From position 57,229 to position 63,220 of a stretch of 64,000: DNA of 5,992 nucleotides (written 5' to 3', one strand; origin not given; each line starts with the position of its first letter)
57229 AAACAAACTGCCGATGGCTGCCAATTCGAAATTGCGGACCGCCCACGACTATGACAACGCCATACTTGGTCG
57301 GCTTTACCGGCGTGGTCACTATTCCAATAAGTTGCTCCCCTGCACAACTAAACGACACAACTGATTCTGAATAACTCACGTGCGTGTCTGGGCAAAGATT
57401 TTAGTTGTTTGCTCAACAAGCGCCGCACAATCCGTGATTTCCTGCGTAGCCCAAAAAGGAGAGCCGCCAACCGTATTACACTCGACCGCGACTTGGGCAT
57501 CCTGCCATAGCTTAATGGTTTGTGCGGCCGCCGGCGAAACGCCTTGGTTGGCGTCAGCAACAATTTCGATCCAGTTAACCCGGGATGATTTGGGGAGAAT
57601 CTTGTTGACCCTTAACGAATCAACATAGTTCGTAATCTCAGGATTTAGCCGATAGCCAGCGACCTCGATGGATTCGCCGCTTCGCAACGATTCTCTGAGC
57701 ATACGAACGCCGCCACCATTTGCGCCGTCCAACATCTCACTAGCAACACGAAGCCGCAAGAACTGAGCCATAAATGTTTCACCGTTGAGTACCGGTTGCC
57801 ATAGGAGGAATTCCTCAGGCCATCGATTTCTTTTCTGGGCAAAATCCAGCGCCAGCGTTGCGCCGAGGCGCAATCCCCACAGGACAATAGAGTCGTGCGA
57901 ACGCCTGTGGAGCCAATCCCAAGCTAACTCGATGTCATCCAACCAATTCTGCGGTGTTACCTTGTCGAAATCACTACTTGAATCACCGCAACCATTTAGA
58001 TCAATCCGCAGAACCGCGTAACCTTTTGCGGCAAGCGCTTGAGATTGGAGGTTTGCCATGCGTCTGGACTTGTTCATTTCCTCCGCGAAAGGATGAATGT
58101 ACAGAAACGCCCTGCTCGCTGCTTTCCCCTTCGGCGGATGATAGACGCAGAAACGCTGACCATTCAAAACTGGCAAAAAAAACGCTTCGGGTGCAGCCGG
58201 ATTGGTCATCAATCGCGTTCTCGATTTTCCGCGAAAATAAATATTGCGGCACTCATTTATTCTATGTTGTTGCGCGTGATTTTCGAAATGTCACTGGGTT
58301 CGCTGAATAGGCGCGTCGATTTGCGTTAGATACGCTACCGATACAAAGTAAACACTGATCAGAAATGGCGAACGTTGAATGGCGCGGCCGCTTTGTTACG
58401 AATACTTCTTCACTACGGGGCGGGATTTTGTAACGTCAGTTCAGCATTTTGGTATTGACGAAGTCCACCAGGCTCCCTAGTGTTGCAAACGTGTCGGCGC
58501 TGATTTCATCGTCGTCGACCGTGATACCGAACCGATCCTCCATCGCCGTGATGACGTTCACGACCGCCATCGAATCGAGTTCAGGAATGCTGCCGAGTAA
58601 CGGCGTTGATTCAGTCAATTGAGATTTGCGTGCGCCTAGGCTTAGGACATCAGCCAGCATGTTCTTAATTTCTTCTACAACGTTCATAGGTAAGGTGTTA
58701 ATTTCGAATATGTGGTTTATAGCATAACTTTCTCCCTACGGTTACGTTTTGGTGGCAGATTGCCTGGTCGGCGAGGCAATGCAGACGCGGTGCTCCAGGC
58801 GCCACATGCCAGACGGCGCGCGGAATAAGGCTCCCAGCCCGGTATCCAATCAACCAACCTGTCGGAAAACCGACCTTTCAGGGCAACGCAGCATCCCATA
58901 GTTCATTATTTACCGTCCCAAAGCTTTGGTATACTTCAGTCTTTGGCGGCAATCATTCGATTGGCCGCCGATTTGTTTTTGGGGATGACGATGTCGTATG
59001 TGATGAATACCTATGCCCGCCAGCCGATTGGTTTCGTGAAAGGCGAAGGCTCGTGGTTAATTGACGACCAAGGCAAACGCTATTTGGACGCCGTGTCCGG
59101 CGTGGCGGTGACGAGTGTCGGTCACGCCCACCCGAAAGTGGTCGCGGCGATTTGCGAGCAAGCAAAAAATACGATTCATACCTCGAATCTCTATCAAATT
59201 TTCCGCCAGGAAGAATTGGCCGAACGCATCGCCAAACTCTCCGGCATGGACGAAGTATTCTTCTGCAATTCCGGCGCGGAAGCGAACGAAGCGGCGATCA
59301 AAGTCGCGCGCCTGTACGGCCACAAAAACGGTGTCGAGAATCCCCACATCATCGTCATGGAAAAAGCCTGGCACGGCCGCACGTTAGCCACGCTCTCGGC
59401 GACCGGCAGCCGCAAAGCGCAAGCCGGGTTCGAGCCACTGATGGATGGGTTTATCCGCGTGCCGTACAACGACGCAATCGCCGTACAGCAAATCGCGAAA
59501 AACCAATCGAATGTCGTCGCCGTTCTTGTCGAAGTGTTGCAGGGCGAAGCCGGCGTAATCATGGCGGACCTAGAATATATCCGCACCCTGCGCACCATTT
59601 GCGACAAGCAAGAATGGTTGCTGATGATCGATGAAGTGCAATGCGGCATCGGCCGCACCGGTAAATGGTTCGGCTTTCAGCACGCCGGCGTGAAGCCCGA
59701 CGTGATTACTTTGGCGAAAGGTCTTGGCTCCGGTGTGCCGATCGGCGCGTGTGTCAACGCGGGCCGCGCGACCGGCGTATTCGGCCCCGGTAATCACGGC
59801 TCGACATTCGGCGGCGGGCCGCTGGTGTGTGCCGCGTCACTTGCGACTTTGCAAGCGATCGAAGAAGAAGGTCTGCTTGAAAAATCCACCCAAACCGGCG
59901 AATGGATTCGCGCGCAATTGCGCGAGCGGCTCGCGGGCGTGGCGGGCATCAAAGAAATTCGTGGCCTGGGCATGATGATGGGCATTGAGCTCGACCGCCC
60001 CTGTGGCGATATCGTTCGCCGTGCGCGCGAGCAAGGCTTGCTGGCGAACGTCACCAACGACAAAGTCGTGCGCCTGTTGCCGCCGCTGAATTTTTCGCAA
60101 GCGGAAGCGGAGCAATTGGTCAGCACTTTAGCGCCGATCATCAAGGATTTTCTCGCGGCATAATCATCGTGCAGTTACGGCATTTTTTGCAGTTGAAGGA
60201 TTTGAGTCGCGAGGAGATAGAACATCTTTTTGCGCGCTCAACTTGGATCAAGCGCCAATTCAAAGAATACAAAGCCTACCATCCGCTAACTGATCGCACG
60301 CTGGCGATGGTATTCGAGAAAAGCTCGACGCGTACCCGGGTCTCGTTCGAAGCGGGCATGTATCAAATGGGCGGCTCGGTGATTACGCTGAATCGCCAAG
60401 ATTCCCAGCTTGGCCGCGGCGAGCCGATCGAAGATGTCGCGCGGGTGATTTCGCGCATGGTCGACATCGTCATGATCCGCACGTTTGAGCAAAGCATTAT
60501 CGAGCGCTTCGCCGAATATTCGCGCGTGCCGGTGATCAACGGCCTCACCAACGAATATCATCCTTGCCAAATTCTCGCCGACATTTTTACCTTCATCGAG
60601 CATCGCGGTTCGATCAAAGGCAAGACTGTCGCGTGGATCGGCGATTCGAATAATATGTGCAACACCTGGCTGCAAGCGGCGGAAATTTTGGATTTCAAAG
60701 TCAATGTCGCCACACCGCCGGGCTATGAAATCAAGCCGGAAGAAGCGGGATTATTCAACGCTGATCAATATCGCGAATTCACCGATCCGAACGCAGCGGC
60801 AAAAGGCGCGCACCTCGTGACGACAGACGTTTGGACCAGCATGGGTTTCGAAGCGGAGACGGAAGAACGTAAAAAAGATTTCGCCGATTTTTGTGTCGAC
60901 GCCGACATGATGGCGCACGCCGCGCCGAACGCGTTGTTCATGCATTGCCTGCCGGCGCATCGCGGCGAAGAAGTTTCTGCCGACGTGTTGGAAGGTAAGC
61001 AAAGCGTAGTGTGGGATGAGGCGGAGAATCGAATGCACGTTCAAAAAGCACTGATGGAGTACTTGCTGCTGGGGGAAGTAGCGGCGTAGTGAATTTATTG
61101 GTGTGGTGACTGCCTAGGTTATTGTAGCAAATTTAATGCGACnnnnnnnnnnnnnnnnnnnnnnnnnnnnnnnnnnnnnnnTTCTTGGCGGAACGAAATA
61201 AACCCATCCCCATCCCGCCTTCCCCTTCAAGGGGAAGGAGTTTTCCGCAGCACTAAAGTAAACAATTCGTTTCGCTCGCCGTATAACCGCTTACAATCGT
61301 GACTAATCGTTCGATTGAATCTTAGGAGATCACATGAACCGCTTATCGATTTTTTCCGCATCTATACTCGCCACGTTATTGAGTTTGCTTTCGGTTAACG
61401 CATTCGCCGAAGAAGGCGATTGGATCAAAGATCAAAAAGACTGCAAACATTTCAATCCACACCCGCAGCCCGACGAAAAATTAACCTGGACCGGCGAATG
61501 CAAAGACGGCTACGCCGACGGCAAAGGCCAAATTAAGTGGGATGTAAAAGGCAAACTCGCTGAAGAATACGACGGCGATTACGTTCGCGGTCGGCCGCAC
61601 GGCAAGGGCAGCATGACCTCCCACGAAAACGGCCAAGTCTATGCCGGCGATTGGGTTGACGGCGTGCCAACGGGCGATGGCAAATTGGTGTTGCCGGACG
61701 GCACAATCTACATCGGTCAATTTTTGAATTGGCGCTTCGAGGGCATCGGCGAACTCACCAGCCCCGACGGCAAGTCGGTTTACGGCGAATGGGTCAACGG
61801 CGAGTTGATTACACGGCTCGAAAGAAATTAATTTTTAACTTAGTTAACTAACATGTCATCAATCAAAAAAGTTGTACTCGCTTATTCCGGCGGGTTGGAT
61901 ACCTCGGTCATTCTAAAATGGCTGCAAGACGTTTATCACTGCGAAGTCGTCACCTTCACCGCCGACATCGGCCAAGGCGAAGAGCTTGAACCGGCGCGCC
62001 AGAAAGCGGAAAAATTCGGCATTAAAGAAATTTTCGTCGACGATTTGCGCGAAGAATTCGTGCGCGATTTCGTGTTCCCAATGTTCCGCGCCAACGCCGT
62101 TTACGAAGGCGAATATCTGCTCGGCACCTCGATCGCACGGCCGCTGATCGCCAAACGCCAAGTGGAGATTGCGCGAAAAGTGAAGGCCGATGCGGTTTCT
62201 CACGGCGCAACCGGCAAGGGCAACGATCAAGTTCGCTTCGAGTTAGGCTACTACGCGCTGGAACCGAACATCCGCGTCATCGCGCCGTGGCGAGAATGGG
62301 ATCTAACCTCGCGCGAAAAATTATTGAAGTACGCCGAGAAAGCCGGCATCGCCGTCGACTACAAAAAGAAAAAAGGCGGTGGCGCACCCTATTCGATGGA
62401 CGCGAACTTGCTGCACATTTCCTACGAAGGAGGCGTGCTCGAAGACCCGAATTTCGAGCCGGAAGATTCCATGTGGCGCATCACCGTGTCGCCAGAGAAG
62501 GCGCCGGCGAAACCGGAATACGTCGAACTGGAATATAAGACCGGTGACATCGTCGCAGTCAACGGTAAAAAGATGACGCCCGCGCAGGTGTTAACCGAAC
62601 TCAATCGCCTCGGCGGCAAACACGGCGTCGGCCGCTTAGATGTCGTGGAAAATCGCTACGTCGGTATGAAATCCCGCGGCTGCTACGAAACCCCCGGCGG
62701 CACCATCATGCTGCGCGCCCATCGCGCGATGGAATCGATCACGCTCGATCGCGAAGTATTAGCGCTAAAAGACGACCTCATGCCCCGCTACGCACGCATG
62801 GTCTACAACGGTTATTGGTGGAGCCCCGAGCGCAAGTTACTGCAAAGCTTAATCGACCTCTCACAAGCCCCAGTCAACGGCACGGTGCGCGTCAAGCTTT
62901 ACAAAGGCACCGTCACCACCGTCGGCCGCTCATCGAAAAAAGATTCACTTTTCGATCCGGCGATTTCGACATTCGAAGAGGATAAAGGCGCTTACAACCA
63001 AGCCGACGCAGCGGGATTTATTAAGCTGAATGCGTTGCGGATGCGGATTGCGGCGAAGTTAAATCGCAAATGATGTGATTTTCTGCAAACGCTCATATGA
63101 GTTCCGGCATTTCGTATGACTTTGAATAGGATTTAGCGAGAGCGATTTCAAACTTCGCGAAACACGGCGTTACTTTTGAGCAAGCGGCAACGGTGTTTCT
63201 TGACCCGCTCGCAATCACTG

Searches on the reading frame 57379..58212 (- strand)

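Call 19: search_protein_families(library=ncbifam, proteins=[window:57379-58212:-], max_evalue=1e-8)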
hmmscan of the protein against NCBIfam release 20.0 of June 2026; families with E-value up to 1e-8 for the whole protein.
window:57379-58212:- (278 aa): 1 family
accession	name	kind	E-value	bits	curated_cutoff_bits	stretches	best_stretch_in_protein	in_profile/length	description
TIGR03101.1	hydr2_PEP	hypoth_equivalog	1.8e-87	293.2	202.75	1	10-273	2-265/266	hydrolase 2, exosortase A system-associated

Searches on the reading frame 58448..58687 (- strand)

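Call 68: search_protein_families(library=pfam, proteins=[window:58448-58687:-], max_evalue=0.001)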
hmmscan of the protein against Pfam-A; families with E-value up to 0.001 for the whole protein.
window:58448-58687:- (80 aa): 1 family
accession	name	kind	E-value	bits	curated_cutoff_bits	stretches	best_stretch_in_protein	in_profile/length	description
PF00550.31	PP-binding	-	1.1e-07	32.4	20.8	1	6-77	2-67/67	Phosphopantetheine attachment site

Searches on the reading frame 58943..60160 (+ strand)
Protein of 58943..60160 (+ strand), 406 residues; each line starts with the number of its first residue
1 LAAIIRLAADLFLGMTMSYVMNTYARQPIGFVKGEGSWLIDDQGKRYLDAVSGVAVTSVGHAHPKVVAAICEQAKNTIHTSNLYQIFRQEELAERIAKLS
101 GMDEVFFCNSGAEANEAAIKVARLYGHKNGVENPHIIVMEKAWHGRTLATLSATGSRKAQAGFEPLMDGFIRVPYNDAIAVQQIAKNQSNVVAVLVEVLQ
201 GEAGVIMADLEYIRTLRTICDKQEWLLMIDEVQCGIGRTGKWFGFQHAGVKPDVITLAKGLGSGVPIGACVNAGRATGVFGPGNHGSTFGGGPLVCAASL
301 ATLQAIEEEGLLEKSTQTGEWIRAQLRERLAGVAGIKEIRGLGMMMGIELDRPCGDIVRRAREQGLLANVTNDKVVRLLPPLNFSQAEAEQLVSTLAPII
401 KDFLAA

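Call 19: search_protein_families(library=ncbifam, proteins=[window:58943-60160:+], max_evalue=1e-8)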
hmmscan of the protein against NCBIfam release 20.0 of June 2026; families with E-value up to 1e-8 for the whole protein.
window:58943-60160:+ (406 aa): 69 families (the best 25 are shown)
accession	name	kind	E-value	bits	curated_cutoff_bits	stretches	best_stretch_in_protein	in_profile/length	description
TIGR00707.1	argD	subfamily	5.6e-142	473.1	410.05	1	19-400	1-380/381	acetylornithine/succinylornithine family transaminase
NF002325.0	PRK01278.1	subfamily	4.4e-133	443.7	372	1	15-401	1-387/395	acetylornithine transaminase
NF002874.0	PRK03244.1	equivalog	6.6e-132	440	457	1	18-402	16-394/399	acetylornithine transaminase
NF002797.0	PRK02936.1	equivalog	5.5e-129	430.3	496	1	17-401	1-378/385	acetylornithine transaminase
NF003273.0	PRK04260.1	equivalog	6.7e-108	360.6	616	1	17-400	1-375/376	acetylornithine transaminase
NF002985.0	PRK03715.1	equivalog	1.9e-102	342.9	568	1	18-402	9-393/395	acetylornithine transaminase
NF003468.0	PRK05093.1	subfamily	1.8e-99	333.2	522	1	19-404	15-403/405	acetylornithine/succinyldiaminopimelate transaminase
TIGR03246.1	arg_catab_astC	subfamily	5.6e-98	328.5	609.95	1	19-397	9-390/397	acetylornithine/succinylornithine family transaminase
NF009047.0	PRK12381.1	subfamily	6e-96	321.7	630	1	18-403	12-400/406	bifunctional succinylornithine transaminase/acetylornithine transaminase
NF004426.0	PRK05769.1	equivalog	1.6e-94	317.2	552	1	15-401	23-438/441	acetyl ornithine aminotransferase family protein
TIGR01885.1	Orn_aminotrans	equivalog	5.9e-94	315.1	378.4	1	17-397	9-398/402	ornithine--oxo-acid transaminase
NF003145.0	PRK04073.1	equivalog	3.4e-92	309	656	1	14-395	9-390/396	ornithine--oxo-acid transaminase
NF005993.0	PRK08117.1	subfamily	9.7e-92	307.8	574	2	188-400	205-427/433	aspartate aminotransferase family protein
NF003397.0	PRK04612.1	equivalog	2.3e-84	283.6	735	1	9-405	5-406/408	acetylornithine transaminase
NF053554.1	prodigi_MAP_PigE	equivalog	4.2e-84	283.4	850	1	31-354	404-731/837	prodigiosin MAP biosynthesis aminotransferase PigE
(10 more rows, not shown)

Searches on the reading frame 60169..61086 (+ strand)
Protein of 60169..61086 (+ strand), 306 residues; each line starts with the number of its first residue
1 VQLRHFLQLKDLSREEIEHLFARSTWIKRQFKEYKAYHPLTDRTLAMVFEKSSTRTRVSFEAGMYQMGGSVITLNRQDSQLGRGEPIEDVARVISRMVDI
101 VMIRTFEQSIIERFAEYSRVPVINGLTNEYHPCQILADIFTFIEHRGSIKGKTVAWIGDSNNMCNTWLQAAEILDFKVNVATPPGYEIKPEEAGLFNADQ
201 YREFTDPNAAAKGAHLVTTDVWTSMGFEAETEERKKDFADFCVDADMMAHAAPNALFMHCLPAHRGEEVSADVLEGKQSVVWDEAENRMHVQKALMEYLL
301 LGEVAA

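Call 19: search_protein_families(library=ncbifam, proteins=[window:60169-61086:+], max_evalue=1e-8)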
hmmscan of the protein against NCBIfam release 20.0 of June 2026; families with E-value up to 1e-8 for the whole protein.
window:60169-61086:+ (306 aa): 16 families
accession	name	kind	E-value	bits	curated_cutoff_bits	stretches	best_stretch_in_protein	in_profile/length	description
NF001986.0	PRK00779.1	subfamily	4.7e-141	469.3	306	1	2-300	4-304/307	ornithine carbamoyltransferase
TIGR00658.1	orni_carb_tr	equivalog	1.4e-111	372.6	280.85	1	4-300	1-303/304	ornithine carbamoyltransferase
TIGR04384.1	putr_carbamoyl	exception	3.1e-78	263.2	500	1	5-301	1-308/330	putrescine carbamoyltransferase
NF011380.0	PRK14805.1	equivalog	5.5e-75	252.2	421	1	4-300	2-300/302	ornithine carbamoyltransferase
NF003286.0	PRK04284.1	subfamily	9.6e-65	218.9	515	1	3-296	6-326/332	ornithine carbamoyltransferase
NF009213.0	PRK12562.1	subfamily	3.6e-57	194.3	559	1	4-297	7-329/334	ornithine carbamoyltransferase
NF002470.0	PRK01713.1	equivalog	2e-52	178.7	545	1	2-265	6-279/334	ornithine carbamoyltransferase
NF003384.0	PRK04523.1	equivalog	5.8e-50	170.2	288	1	1-300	1-333/336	N-acetylornithine carbamoyltransferase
NF002032.1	PRK00856.1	equivalog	9.9e-47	159.5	263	1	4-299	1-296/297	aspartate carbamoyltransferase catalytic subunit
TIGR00670.1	asp_carb_tr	equivalog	1.4e-46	159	236.95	1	4-300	1-303/304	aspartate carbamoyltransferase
NF011379.0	PRK14804.1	equivalog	6.9e-45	153.5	373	1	2-300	5-309/311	ornithine carbamoyltransferase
NF008853.0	PRK11891.1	equivalog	1.5e-27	96.3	560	1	5-300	90-398/430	aspartate carbamoyltransferase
NF006046.0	PRK08192.1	equivalog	8.2e-26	91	512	1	4-159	7-168/339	aspartate carbamoyltransferase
NF010387.0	PRK13814.1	equivalog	3e-22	78.9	660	1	5-302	7-305/310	aspartate carbamoyltransferase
TIGR03316.1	ygeW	equivalog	2.9e-18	65.9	500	1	4-191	19-232/391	knotted carbamoyltransferase YgeW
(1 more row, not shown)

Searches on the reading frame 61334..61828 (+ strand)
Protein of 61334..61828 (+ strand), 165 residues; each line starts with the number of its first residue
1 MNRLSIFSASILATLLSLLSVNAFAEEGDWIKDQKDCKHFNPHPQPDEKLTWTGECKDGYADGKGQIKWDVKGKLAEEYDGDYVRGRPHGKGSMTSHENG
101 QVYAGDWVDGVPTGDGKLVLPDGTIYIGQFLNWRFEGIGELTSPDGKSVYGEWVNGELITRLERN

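Call 20: search_protein_families(library=pfam, proteins=[window:61334-61828:+], max_evalue=0.001)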
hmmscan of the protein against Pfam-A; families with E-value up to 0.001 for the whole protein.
window:61334-61828:+ (165 aa): 1 family
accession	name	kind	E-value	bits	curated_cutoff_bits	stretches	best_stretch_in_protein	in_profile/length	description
PF02493.26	MORN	-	9.2e-12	44.6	22.5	0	79-96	1-18/23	MORN repeat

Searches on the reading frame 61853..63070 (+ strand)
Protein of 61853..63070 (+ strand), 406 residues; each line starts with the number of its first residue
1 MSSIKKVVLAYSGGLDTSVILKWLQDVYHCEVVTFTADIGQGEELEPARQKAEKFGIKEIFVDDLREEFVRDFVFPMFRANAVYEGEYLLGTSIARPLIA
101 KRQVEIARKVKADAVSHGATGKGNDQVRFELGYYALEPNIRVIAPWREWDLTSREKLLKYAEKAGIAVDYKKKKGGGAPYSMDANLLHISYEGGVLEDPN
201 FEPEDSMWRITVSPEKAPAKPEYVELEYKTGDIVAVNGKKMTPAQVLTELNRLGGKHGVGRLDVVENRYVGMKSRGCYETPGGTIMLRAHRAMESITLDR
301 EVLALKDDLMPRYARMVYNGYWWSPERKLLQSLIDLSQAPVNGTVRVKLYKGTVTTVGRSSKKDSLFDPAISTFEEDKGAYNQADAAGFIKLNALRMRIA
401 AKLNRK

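Call 19: search_protein_families(library=ncbifam, proteins=[window:61853-63070:+], max_evalue=1e-8)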
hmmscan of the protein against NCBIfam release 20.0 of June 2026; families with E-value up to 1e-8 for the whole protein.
window:61853-63070:+ (406 aa): 6 families
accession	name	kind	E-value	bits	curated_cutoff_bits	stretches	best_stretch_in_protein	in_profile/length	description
NF001770.0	PRK00509.1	equivalog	1.2e-188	627.2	334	1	2-404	2-398/401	argininosuccinate synthase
TIGR00032.1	argG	equivalog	2.8e-138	461.5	268.2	1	6-401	1-390/394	argininosuccinate synthase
NF010392.0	PRK13820.1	equivalog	2e-119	399.2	512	1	5-405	3-393/395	argininosuccinate synthase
NF003385.0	PRK04527.1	equivalog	3.5e-62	210.3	603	1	3-405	2-397/401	argininosuccinate synthase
NF038212.1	argG_rel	exception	3.9e-53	180.7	425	1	4-359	14-361/381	argininosuccinate synthase-related protein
NF003779.0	PRK05370.1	equivalog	4.9e-41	141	657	1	5-396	12-412/448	argininosuccinate synthase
